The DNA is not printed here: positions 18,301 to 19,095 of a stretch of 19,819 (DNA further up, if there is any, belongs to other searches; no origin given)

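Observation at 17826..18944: Convergent pair of small predicted membrane proteins in AT-rich island DNA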

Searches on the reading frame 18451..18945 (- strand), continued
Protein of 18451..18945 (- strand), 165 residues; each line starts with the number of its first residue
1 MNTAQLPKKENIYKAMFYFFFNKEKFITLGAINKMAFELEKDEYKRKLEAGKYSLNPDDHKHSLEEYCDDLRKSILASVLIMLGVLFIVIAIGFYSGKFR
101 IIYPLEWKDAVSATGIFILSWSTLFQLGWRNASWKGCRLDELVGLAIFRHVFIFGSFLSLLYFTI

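Call 115: search_protein_families(proteins=[L027:937-1914:+, L027:1927-4311:+, L027:4324-6027:+, L027:6027-8894:+, L004:10514-11641:+, L005:7797-8594:+, L020:8567-9232:+, L021:461-1114:+], library=padloc, max_evalue=0.001)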
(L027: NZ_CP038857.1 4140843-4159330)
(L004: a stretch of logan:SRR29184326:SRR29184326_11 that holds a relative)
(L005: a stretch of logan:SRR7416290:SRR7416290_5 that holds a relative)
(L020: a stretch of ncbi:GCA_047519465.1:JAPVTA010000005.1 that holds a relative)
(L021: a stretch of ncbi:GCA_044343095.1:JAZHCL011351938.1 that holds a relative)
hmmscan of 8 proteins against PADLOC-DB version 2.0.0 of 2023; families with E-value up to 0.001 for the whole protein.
L027:937-1914:+ (326 aa): 8 families
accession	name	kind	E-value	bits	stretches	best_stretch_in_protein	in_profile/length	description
PDLC02196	IetA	-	1.6e-105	351.6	1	2-323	2-324/374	-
PDLC04232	IetA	-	1.2e-88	295.7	1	1-323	1-319/330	-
PDLC02195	IetA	-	1.4e-78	262.9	1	55-317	70-334/395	-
PDLC04231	IetA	-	1.2e-58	197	1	1-252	1-249/262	-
PDLC00914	TRIP13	-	2.2e-16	58.2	1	105-267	56-235/302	TRIP13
PDLC00915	TRIP13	-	1.2e-14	52.4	1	123-321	66-292/302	TRIP13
PDLC03838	DolB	-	1.8e-06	25.5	0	123-189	169-240/375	-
PDLC04140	mad8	-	0.00041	17.9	0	117-146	24-53/314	mads_8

L027:1927-4311:+ (795 aa): 9 families
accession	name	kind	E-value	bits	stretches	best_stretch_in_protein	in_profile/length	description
PDLC02198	IetS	-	0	1217.4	1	2-794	1-791/795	-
PDLC02197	IetS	-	9.7e-59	197.4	1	118-788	121-735/749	-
PDLC04233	IetS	-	1.6e-56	189.9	1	122-791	155-851/855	-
PDLC02199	IetS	-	1.3e-40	137.3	1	199-786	258-808/826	-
PDLC02201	IetS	-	7.7e-38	128.2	1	179-678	177-622/781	-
PDLC02200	IetS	-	7.9e-26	88.4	1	172-787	183-762/780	-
PDLC02202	IetS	-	1.5e-21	74.3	1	252-785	293-760/780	-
PDLC04234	IetS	-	2.9e-18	63.4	1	356-546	418-621/656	-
PDLC03014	subtilase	-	8.2e-18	63.1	1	257-568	174-377/391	-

L027:4324-6027:+ (568 aa): 58 families (the best 25 are shown)
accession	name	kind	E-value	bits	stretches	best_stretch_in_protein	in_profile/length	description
PDLC03636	MTase_III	-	4.1e-227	753.5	1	1-563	1-574/575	Type III methyltransferase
PDLC03635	MTase_III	-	3.5e-91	305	1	36-463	215-639/708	Type III methyltransferase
PDLC03644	MTase_III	-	1.2e-78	263.2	1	9-435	4-433/542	Type III methyltransferase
PDLC03638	MTase_III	-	9.8e-58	194.1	1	38-421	379-710/816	Type III methyltransferase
PDLC03634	MTase_III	-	1e-55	187.8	2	82-386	166-448/621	Type III methyltransferase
PDLC03641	MTase_III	-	4.5e-44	149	2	85-384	180-448/657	Type III methyltransferase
PDLC03354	MTase_II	-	2e-36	123.9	2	5-181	23-219/425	Type II methyltransferase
PDLC03640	MTase_III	-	5e-34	115.7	3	36-82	40-86/654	Type III methyltransferase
PDLC03637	MTase_III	-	3e-32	109.9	2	25-203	107-295/513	Type III methyltransferase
PDLC03633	MTase_III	-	2.1e-30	104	3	334-397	293-356/616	Type III methyltransferase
PDLC03642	MTase_III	-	8.2e-29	98.6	1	30-190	73-234/528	Type III methyltransferase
PDLC03300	MTase_II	-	1.8e-27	94.2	3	335-395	217-277/302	Type II methyltransferase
PDLC03299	MTase_II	-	1.9e-26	91.3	2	36-174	11-142/296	Type II methyltransferase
PDLC03339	MTase_II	-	1.7e-24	84.3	2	303-398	182-275/399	Type II methyltransferase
PDLC03371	MTase_II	-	5.7e-24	83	2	284-394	133-252/260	Type II methyltransferase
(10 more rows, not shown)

L027:6027-8894:+ (956 aa): 8 families
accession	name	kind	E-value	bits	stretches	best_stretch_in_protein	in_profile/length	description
PDLC03648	REase_III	-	0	1988.3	1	86-955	1-870/871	Type III restriction enzyme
PDLC03647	REase_III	-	1.4e-13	48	1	350-466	455-580/989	Type III restriction enzyme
PDLC03653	REase_III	-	1.6e-10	37.8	1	219-459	261-489/883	Type III restriction enzyme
PDLC03650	REase_III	-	4.6e-09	33.3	1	217-466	224-449/898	Type III restriction enzyme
PDLC03649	REase_III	-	2.6e-07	26.9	1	404-441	503-540/973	Type III restriction enzyme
PDLC03651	REase_III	-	1e-06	25.1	0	316-425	340-438/873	Type III restriction enzyme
PDLC03658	mREase_IV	-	2.1e-05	20.5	1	220-443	338-549/953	Type IV methyl-directed restriction enzyme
PDLC03042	REase_I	-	0.00077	14.9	0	318-449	712-841/1170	Type I restriction enzyme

L004:10514-11641:+ (376 aa): 13 families
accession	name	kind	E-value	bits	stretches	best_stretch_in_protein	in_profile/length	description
PDLC04936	PDC-S15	-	1.9e-57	192.9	2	3-130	23-144/300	-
PDLC04933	PDC-S15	-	5.7e-57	191.4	2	3-130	8-128/286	-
PDLC04938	PDC-S15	-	5.4e-41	138.8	2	3-127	44-164/276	-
PDLC04927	PDC-S15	-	3e-40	136.4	2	3-118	14-122/422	-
PDLC04930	PDC-S15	-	2.1e-31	107.3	2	4-114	6-114/380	-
PDLC04926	PDC-S15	-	5e-29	99.3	2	13-127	15-133/300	-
PDLC04937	PDC-S15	-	5.2e-24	83.3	2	13-123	20-137/254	-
PDLC04939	PDC-S15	-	8.9e-22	75.6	1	28-114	30-111/487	-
PDLC04931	PDC-S15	-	1.4e-16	59.1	2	3-117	41-161/282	-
PDLC04929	PDC-S15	-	2.8e-13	48.4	1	3-119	5-130/308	-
PDLC04934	PDC-S15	-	1.6e-10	38.6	1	26-119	57-155/416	-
PDLC04940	PDC-S15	-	1.6e-09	35.8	1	20-117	47-158/280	-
PDLC04932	PDC-S15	-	4.6e-09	34.1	1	84-119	111-146/324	-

L005:7797-8594:+ (266 aa): 0 families

L020:8567-9232:+ (222 aa): 0 families

L021:461-1114:+ (218 aa): 9 families
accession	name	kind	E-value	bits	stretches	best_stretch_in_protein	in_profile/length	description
PDLC00386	SduA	-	4e-25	86.8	1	22-215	78-263/268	DUF4263 domain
PDLC00378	SduA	-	1.6e-20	71.8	1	22-134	15-132/287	DUF4263 domain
PDLC00395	SduA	-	9.4e-17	59.5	1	22-125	12-113/212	DUF4263 domain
PDLC00398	SduA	-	5.6e-13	46.8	1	21-124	28-138/289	DUF4263 domain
PDLC00387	SduA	-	1.9e-12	44.5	1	30-131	394-486/546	DUF4263 domain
PDLC00389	SduA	-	1.1e-10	39.7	1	52-134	241-320/383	DUF4263 domain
PDLC00403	SduA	-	1.7e-10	38.6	1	10-209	158-355/360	DUF4263 domain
PDLC00391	SduA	-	0.00052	17.2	0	174-215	351-399/402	DUF4263 domain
PDLC00404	SduA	-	0.00083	16.2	0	22-131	275-386/457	DUF4263 domain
